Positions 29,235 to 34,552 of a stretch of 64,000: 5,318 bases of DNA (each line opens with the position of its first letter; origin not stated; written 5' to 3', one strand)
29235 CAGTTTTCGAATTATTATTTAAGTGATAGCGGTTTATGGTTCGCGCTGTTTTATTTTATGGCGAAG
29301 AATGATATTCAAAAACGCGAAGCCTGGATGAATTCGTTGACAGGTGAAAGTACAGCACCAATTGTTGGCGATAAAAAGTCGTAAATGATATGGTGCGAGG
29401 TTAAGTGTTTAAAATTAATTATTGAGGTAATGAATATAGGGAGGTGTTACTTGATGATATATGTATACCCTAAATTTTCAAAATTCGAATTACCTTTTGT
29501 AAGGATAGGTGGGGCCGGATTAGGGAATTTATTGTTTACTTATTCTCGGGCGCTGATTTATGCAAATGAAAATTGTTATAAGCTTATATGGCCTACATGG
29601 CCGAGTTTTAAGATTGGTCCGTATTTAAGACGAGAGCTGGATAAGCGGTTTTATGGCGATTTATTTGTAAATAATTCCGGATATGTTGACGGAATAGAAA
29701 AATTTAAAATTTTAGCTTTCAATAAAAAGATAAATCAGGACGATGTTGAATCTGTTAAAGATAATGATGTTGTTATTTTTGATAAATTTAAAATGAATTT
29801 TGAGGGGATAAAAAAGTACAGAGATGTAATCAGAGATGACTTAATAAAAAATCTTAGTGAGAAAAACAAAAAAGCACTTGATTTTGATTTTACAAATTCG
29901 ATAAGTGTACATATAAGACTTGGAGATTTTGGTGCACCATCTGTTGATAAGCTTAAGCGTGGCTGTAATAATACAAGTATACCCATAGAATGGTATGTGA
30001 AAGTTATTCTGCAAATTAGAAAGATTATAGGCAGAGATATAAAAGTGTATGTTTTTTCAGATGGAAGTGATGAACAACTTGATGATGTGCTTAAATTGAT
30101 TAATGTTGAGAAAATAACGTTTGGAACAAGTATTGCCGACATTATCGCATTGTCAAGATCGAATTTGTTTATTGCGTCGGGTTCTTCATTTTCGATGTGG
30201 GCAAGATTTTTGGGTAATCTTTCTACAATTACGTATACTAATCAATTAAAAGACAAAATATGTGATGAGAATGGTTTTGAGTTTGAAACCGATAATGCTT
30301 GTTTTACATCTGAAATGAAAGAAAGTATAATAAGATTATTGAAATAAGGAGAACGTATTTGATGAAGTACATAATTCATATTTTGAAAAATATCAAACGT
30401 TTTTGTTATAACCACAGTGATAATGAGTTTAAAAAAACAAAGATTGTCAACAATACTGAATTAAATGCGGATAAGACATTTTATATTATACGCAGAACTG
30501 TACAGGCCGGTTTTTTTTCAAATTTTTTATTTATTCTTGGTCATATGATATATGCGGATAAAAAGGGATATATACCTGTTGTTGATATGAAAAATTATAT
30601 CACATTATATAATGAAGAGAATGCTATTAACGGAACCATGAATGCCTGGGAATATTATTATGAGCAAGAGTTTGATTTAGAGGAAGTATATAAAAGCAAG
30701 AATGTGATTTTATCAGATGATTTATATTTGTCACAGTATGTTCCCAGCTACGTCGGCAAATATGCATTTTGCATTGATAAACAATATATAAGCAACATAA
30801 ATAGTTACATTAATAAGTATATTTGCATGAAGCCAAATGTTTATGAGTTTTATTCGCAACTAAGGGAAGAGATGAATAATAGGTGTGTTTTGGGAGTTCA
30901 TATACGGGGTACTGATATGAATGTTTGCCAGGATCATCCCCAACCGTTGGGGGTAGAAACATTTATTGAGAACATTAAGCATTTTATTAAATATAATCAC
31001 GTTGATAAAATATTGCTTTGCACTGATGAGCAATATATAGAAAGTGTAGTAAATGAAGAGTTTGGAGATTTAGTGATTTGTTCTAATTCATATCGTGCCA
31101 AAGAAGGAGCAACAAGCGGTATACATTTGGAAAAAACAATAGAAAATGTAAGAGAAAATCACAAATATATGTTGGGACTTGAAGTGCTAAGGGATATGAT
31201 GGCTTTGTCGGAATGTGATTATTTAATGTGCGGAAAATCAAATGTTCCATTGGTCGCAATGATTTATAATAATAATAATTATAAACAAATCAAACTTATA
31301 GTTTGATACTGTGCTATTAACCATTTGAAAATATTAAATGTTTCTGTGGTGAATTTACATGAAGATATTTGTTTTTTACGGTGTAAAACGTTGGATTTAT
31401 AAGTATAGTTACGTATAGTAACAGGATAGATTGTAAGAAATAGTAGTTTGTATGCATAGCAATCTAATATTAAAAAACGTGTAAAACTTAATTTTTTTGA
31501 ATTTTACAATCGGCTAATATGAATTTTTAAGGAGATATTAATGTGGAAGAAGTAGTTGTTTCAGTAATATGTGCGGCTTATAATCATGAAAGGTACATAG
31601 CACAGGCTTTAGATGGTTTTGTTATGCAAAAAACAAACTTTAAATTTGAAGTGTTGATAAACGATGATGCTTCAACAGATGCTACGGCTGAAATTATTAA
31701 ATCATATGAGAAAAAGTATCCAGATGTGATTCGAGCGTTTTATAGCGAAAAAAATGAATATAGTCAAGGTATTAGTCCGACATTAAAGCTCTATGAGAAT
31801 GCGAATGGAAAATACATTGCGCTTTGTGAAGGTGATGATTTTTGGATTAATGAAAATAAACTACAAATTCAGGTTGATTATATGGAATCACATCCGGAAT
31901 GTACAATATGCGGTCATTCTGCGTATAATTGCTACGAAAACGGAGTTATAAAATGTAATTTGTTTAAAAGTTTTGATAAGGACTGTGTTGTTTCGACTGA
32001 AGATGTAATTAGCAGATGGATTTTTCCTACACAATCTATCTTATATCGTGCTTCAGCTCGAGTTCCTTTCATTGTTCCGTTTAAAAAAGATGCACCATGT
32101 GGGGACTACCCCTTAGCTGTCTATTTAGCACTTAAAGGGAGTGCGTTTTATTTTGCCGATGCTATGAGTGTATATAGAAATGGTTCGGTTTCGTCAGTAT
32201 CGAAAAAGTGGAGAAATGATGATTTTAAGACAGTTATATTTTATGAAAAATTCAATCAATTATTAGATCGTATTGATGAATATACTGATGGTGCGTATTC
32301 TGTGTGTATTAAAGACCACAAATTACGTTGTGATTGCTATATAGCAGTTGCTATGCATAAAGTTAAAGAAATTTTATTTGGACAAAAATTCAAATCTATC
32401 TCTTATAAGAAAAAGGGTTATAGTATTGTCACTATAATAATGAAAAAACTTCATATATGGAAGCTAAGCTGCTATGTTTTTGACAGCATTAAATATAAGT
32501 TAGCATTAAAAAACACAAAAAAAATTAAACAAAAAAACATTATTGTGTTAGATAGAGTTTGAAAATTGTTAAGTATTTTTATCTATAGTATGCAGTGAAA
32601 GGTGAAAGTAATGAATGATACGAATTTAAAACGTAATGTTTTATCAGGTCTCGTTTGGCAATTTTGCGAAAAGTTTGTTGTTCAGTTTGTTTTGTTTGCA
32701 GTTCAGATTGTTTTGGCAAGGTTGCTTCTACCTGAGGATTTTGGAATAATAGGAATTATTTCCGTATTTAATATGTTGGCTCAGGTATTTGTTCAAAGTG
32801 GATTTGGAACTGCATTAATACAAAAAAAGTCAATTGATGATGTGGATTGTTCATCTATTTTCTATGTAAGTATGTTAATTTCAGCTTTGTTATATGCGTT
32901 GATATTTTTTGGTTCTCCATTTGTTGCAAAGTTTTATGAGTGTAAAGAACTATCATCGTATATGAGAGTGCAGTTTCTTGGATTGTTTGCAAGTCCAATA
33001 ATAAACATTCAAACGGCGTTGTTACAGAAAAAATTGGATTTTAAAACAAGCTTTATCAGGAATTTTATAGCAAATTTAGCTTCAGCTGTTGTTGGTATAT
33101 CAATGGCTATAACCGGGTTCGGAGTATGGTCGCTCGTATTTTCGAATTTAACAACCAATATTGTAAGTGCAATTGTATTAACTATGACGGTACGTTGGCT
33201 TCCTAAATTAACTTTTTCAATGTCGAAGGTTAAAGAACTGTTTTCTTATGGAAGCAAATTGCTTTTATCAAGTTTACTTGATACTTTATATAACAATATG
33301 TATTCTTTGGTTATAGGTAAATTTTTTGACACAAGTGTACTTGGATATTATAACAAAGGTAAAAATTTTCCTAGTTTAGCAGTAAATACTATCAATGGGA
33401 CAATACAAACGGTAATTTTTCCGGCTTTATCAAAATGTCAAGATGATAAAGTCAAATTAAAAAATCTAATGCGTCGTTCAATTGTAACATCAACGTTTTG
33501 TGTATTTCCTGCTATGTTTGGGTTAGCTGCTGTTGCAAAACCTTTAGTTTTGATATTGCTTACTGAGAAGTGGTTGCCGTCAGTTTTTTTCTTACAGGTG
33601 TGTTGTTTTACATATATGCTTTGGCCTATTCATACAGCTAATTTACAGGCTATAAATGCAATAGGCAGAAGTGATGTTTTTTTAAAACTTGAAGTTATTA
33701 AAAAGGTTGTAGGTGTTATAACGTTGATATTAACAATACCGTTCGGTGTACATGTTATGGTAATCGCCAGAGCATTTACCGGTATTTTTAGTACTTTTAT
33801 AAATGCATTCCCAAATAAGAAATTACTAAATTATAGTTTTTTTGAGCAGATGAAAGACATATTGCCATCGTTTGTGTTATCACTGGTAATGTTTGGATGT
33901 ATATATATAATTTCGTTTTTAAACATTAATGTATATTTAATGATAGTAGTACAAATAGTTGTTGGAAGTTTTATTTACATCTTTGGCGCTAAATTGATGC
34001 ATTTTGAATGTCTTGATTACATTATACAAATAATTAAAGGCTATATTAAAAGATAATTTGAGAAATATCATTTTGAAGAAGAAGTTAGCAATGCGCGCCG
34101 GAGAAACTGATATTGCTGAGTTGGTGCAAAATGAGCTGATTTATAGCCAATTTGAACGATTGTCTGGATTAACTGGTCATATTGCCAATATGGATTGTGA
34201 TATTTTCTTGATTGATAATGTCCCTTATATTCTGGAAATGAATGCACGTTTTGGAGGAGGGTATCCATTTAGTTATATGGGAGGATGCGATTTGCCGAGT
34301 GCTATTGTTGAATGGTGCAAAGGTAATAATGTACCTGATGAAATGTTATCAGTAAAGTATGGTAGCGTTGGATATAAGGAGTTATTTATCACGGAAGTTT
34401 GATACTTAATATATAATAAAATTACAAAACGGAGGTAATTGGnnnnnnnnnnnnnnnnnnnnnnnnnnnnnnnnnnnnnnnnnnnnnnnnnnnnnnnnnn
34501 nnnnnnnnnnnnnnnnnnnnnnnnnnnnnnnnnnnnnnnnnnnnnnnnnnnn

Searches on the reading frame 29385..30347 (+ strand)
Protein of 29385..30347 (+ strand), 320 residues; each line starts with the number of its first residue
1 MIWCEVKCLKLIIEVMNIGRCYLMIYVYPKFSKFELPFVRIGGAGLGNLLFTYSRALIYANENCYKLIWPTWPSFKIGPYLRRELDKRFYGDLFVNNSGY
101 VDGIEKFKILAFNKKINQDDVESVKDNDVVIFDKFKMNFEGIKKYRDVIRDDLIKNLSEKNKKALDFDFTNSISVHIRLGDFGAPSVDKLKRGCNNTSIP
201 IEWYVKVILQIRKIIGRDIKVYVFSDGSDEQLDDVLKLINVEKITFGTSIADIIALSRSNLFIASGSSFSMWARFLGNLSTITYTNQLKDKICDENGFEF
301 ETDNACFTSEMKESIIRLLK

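Call 35: search_protein_families(library=pfam, proteins=[window:29385-30347:+], max_evalue=0.001)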
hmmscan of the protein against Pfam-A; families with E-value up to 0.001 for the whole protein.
window:29385-30347:+ (320 aa): 1 family
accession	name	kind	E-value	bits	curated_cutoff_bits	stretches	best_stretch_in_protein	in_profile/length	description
PF01531.22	Glyco_transf_11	-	7.8e-09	35.6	23.9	1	146-287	140-276/298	Glycosyl transferase family 11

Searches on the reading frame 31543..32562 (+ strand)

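Call 3: search_protein_families(library=pfam, proteins=[window:31543-32562:+], max_evalue=0.01)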
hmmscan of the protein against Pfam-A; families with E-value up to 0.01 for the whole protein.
window:31543-32562:+ (339 aa): 3 families
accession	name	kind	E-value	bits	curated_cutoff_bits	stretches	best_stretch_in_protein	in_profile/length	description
PF00535.33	Glycos_transf_2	-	8.8e-18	65.2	23.3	1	7-132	1-121/168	Glycosyl transferase family 2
PF10111.15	Glyco_tranf_2_2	-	1.4e-06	28.4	27.3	1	8-105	3-98/276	Glycosyltransferase like family 2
PF13641.12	Glyco_tranf_2_3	-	5.9e-06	26.9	27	1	6-121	3-117/230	Glycosyltransferase like family 2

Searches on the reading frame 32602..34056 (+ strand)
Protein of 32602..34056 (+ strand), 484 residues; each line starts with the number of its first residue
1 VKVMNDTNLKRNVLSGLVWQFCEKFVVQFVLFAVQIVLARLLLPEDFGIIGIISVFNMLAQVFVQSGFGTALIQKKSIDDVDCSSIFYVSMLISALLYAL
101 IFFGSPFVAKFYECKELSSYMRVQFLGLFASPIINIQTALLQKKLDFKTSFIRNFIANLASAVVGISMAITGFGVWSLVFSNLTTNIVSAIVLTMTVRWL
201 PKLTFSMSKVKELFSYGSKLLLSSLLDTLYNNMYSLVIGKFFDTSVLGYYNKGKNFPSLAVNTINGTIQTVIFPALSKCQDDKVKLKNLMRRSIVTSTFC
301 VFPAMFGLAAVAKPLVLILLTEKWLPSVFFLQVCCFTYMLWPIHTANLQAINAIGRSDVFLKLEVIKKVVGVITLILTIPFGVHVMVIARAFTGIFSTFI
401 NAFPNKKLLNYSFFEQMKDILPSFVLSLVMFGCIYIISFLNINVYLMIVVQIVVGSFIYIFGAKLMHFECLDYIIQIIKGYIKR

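Call 3: search_protein_families(library=pfam, proteins=[window:32602-34056:+], max_evalue=0.01)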
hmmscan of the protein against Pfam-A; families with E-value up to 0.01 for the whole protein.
window:32602-34056:+ (484 aa): 2 families
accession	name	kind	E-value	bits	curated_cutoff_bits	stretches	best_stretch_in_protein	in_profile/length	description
PF13440.11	Polysacc_synt_3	-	7.9e-96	321.2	23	1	37-328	1-292/293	Polysaccharide biosynthesis protein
PF01943.22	Polysacc_synt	-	9e-34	117.6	28.2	1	22-279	10-273/274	Polysaccharide biosynthesis protein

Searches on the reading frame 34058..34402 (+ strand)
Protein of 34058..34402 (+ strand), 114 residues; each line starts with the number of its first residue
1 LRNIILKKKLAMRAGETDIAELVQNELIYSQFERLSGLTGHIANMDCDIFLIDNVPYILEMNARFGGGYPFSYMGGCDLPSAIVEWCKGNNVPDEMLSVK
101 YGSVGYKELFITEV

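Call 3: search_protein_families(library=pfam, proteins=[window:34058-34402:+], max_evalue=0.01)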
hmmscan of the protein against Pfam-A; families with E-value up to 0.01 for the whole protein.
window:34058-34402:+ (114 aa): 1 family
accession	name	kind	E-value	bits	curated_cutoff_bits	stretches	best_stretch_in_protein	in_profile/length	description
PF15632.11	ATPgrasp_Ter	-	1.8e-05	25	29.1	1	24-92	45-113/131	ATP-grasp in the biosynthetic pathway with Ter operon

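Call 4: search_protein_families(library=ncbifam, proteins=[window:34058-34402:+], max_evalue=0.01)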
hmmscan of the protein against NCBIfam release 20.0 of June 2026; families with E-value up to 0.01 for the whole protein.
window:34058-34402:+ (114 aa): 4 families
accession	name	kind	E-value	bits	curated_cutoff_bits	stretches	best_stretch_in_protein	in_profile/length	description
NF009404.0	PRK12767.1-3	equivalog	5.2e-26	91.4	316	1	5-100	224-319/344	carbamoyl phosphate synthase-like protein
NF009406.0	PRK12767.1-5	equivalog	5.5e-19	68.4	271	1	3-91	209-297/327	carbamoyl phosphate synthase-like protein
NF009405.0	PRK12767.1-4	equivalog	3.5e-13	49.3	390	1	3-94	204-295/320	carbamoyl phosphate synthase-like protein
NF009403.0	PRK12767.1-2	equivalog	0.0076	15.5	286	0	57-80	286-309/342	carbamoyl phosphate synthase-like protein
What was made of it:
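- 34058..34402 (+): 114-aa C-terminal remnant of a second ATP-grasp enzyme of the PRK12767 / RimK-like type. It is probably a pseudogene. NF009404 matches profile positions 224-319 only (call 4).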
